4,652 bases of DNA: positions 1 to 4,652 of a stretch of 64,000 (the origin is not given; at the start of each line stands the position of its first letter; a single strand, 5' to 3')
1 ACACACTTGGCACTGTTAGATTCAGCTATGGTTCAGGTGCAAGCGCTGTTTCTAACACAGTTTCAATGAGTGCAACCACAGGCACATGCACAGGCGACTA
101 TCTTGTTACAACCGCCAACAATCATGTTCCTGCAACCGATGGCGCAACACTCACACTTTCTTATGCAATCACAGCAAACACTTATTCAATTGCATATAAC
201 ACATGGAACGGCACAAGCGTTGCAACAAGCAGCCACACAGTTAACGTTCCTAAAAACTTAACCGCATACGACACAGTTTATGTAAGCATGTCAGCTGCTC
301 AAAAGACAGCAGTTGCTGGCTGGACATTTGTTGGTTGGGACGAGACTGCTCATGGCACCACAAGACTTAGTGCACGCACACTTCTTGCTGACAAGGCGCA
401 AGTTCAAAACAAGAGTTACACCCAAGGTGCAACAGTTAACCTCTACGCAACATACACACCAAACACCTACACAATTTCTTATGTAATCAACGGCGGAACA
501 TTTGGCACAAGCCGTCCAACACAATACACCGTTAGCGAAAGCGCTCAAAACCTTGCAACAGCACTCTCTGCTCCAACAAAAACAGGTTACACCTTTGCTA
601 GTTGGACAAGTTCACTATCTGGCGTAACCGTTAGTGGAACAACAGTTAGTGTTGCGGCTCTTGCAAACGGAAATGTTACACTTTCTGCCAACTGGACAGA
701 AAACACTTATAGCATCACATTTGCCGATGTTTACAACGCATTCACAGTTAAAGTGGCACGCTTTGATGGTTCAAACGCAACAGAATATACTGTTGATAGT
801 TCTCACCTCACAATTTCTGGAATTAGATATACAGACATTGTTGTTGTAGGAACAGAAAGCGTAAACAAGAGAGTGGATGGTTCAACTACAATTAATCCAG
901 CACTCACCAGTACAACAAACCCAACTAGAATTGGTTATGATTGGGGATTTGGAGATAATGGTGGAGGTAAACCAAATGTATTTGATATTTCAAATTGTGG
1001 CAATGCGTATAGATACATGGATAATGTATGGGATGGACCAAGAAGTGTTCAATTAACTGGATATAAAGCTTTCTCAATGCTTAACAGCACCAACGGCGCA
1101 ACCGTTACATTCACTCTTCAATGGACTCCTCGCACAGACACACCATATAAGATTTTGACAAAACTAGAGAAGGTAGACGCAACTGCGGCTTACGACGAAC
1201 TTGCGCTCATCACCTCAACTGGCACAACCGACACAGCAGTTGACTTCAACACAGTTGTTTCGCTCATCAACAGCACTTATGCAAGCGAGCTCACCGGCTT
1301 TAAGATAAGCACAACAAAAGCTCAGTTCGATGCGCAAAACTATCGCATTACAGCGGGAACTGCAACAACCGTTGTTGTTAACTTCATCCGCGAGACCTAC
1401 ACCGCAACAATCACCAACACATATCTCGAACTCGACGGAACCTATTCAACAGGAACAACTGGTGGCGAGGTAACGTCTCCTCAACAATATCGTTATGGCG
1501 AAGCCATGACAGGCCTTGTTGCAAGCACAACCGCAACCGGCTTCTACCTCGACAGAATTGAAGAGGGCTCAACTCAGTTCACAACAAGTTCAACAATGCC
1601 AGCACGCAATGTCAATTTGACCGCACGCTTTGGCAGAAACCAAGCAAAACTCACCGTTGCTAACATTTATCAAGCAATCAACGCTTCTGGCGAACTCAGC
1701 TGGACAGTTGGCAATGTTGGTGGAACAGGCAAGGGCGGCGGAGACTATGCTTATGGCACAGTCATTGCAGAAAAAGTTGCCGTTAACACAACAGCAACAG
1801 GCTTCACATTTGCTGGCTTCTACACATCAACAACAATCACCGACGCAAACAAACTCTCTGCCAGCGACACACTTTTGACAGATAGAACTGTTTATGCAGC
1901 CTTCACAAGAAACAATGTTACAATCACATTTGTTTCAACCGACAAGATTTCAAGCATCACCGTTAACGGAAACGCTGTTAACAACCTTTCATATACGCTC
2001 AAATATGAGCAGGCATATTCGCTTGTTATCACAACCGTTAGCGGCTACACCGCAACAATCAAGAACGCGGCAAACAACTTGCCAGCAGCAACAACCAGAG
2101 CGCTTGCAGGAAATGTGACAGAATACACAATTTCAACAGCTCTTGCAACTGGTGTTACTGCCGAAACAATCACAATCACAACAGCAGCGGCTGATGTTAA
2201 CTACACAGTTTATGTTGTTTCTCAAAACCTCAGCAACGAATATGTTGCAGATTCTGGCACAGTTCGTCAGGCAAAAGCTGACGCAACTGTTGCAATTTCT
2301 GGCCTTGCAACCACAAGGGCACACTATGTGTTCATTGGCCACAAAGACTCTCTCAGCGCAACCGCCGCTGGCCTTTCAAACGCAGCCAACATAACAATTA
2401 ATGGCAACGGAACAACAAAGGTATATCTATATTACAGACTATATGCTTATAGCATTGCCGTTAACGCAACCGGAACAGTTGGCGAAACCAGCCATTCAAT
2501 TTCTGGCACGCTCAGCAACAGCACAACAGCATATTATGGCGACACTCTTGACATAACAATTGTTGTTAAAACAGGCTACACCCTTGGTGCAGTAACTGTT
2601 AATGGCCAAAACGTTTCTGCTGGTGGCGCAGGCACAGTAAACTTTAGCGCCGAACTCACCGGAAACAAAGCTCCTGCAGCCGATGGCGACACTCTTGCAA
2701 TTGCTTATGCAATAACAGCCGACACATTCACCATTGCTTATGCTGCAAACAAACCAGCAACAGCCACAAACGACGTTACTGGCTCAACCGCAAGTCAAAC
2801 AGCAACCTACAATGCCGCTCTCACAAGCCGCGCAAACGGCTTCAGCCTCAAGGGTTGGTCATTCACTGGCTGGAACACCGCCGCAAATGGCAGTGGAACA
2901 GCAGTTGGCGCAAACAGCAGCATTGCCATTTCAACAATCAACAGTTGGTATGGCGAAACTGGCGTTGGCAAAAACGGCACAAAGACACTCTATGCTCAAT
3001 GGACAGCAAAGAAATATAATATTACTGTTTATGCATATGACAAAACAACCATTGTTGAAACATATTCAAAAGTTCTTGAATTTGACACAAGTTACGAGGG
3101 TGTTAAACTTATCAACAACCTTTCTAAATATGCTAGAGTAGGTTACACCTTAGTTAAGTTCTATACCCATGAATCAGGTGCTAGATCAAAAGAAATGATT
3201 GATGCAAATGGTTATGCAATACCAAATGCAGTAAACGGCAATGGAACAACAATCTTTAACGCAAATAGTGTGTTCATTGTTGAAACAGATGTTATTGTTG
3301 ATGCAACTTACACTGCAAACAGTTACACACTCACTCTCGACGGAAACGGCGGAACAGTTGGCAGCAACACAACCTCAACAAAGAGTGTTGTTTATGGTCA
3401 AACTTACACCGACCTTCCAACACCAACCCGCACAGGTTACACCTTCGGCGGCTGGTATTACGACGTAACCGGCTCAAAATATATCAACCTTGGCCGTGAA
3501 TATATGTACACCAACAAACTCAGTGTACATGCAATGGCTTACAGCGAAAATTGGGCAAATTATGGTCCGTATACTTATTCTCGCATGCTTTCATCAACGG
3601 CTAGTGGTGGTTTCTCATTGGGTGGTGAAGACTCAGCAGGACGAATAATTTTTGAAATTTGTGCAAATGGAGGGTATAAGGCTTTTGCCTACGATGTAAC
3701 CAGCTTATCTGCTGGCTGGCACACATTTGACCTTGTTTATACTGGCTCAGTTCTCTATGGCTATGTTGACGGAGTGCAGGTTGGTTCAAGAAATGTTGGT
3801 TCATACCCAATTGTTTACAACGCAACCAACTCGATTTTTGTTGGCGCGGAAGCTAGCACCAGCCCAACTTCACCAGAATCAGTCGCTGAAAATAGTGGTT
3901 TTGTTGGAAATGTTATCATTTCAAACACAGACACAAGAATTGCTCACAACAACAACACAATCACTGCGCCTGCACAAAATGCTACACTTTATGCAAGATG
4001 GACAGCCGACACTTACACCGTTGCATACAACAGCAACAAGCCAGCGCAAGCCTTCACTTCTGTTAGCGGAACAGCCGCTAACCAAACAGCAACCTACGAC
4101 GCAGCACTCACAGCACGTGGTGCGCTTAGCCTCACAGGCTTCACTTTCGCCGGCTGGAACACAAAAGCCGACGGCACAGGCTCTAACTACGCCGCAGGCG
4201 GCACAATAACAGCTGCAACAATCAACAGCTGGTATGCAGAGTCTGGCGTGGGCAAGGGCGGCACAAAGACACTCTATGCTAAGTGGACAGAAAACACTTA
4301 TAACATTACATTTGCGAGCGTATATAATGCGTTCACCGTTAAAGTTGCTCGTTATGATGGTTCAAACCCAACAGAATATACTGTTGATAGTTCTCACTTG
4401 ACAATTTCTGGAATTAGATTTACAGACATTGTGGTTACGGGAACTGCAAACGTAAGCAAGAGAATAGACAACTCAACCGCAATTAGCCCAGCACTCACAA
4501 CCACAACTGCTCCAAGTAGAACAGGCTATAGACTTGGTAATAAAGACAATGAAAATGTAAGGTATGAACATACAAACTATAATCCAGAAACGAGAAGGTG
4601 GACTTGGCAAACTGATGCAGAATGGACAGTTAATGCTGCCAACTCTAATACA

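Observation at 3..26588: A 26.6-kb uninterrupted ORF of more than 8,861 codons, still open at the window edge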

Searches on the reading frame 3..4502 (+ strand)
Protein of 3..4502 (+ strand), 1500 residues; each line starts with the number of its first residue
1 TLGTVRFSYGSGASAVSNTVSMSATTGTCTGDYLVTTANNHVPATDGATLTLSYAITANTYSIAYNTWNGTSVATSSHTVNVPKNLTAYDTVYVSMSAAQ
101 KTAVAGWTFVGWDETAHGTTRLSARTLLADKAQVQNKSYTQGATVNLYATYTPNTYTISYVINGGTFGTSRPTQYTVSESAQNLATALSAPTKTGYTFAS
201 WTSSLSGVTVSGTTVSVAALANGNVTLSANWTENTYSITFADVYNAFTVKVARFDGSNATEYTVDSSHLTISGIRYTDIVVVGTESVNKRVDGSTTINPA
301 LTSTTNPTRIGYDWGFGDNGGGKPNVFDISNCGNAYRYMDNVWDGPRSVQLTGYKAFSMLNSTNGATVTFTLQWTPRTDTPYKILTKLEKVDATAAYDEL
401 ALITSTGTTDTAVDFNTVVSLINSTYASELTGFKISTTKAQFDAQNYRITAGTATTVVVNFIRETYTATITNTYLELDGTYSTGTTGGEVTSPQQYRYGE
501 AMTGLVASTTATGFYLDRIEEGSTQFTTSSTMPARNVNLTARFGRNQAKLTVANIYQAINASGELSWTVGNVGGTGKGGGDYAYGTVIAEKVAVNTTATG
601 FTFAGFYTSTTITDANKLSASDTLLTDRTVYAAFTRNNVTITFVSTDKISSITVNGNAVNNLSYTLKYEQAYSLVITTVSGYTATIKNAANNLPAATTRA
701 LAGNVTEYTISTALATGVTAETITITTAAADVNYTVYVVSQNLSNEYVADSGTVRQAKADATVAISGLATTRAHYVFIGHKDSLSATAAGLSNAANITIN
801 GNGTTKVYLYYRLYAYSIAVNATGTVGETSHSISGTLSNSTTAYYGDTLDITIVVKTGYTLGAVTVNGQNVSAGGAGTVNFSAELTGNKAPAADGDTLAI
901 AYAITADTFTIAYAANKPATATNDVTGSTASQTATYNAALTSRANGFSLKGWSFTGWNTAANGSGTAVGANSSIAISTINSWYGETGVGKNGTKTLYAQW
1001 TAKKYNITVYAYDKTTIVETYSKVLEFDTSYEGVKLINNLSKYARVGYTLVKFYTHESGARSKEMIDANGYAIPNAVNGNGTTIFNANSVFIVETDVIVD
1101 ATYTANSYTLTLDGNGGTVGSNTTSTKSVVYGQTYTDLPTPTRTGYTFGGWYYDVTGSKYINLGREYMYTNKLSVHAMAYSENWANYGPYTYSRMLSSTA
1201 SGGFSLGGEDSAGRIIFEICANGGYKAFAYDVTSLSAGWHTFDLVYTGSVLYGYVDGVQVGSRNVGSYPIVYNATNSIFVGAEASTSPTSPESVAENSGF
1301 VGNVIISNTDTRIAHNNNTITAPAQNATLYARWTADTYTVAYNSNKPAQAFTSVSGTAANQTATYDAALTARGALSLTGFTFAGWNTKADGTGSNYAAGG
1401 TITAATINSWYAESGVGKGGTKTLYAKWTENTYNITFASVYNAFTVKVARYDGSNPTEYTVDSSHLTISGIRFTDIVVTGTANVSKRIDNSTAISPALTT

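Call 46: find_homologous_proteins(query=window:3-4502:+, max_evalue=1e-10)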
Query window:3-4502:+ (1500 aa): 117 proteins with E <= 1e-10 among 8000 candidates.
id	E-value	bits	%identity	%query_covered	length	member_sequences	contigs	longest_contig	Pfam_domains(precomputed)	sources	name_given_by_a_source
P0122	3.4e-119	418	26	35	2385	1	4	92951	PF09479.17,PF18998.7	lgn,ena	-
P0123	2.7e-96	342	34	14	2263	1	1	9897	PF09479.17,PF18998.7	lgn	-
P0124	2.3e-93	332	42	13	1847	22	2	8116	PF09479.17,PF18998.7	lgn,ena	-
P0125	2.0e-78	283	35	17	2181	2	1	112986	PF03382.21,PF09479.17,PF18998.7,PF13855.13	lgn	-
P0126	5.8e-78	281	33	17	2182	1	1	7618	PF03382.21,PF09479.17,PF13306.13,PF18998.7,PF13855.13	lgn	-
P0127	5.8e-78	281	35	14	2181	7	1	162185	PF03382.21,PF09479.17,PF18998.7,PF13855.13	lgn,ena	-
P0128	3.2e-77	279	35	14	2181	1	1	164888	PF03382.21,PF09479.17,PF18998.7,PF13855.13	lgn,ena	-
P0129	7.9e-77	278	33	17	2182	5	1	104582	PF03382.21,PF09479.17,PF13306.13,PF18998.7,PF13855.13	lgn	-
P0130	2.3e-76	276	33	17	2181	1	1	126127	PF03382.21,PF09479.17,PF18998.7,PF13855.13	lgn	-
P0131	2.7e-76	276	36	13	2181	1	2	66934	PF03382.21,PF09479.17,PF13306.13,PF18998.7,PF13855.13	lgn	-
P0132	6.3e-74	268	35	14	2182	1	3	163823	PF03382.21,PF09479.17,PF18998.7,PF13855.13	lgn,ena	-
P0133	1.5e-73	267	31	16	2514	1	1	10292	PF09479.17,PF24547.2,PF18998.7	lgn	-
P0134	2.5e-72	263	33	17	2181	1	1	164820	PF03382.21,PF09479.17,PF18998.7,PF13855.13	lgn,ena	-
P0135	2.4e-70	256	35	17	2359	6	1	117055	PF03382.21,PF09479.17,PF18998.7,PF13855.13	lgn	-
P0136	3.3e-70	256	32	17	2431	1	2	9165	PF03382.21,PF09479.17,PF18998.7,PF13855.13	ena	-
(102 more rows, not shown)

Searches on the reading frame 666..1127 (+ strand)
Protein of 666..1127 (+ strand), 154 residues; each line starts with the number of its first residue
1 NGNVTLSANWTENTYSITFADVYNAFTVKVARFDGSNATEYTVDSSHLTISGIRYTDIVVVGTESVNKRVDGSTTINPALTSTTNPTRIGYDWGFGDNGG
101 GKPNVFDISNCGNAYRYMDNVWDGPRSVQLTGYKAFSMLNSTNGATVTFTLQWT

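Call 18: find_related_loci(query=A1, collection=genome_contigs, flank=10000)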
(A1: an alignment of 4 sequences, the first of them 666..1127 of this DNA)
Query A1 (154 aa) in genome_contigs; peptide patterns used: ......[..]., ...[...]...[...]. (x = any residue, [..] = any of these).
24 stretches matched a pattern, but none encodes a relative of the query by tblastn (E <= 1e-3).

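Call 19: find_related_loci(query=A1, collection=metagenome_contigs, flank=10000)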
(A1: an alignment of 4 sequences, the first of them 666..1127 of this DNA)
Query A1 (154 aa) in metagenome_contigs; peptide patterns used: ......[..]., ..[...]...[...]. (x = any residue, [..] = any of these).
245 stretches matched a pattern; 5 encode a relative of the query (tblastn E <= 1e-3); 3 distinct loci.
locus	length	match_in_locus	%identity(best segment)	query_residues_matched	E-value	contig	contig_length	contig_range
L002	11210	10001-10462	43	2-154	9e-32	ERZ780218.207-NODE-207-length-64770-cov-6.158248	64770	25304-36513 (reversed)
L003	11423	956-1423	43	2-154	2e-32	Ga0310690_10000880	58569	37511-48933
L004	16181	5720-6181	41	1-154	3e-23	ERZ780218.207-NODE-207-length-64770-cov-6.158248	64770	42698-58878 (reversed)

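Call 56: search_protein_families(library=phrogs, proteins=[window:666-1127:+], max_evalue=0.01)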
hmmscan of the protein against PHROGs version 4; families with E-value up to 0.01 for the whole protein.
window:666-1127:+ (154 aa): 0 families

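Call 59: search_protein_families(library=pfam, proteins=[L003:2-11422:+, L004:2-15001:+], max_evalue=0.001)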
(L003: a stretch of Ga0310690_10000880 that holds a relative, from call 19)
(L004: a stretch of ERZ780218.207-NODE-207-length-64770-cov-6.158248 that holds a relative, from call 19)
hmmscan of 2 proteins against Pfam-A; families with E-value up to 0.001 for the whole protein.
L003:2-11422:+ (3807 aa): 1 family
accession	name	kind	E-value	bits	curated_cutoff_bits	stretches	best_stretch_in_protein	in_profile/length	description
PF09479.16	Flg_new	-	8.7e-90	295.3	27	13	568-613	1-43/65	Listeria-Bacteroides repeat domain (List_Bact_rpt)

L004:2-15001:+ (5000 aa): 2 families
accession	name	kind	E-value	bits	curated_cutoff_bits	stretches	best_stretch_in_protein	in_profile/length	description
PF09479.16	Flg_new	-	2.1e-130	425.4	27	17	502-572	1-65/65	Listeria-Bacteroides repeat domain (List_Bact_rpt)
PF18998.6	Flg_new_2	-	5.4e-07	29.9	23.6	1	4383-4453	2-68/73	Divergent InlB B-repeat domain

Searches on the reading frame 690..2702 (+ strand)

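Call 15: search_protein_families(library=pfam, proteins=[window:690-2702:+], max_evalue=1)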
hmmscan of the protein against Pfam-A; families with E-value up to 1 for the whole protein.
window:690-2702:+ (671 aa): 2 families
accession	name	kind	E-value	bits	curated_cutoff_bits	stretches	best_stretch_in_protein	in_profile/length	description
PF18998.6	Flg_new_2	-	3.2e-05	24.3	23.6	2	254-317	6-72/73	Divergent InlB B-repeat domain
PF22806.1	M_C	-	0.23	12.3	27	1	405-465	25-89/99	Protein M, C-terminal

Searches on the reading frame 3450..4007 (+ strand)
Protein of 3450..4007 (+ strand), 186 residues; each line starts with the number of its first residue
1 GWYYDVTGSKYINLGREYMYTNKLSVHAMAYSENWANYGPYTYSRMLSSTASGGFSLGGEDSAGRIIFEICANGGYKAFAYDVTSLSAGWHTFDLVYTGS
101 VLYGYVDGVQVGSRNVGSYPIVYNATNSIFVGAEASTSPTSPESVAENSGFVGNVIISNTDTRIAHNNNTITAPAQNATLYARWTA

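Call 15: search_protein_families(library=pfam, proteins=[window:3450-4007:+], max_evalue=1)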
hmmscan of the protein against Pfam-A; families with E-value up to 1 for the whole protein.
window:3450-4007:+ (186 aa): 2 families
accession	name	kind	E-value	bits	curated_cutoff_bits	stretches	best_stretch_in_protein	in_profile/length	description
PF13385.13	Laminin_G_3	-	2.9e-08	34.4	27.6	1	8-137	3-127/151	Concanavalin A-like lectin/glucanases superfamily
PF02210.31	Laminin_G_2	-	0.0055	17.6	22.9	1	89-154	54-117/126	Laminin G domain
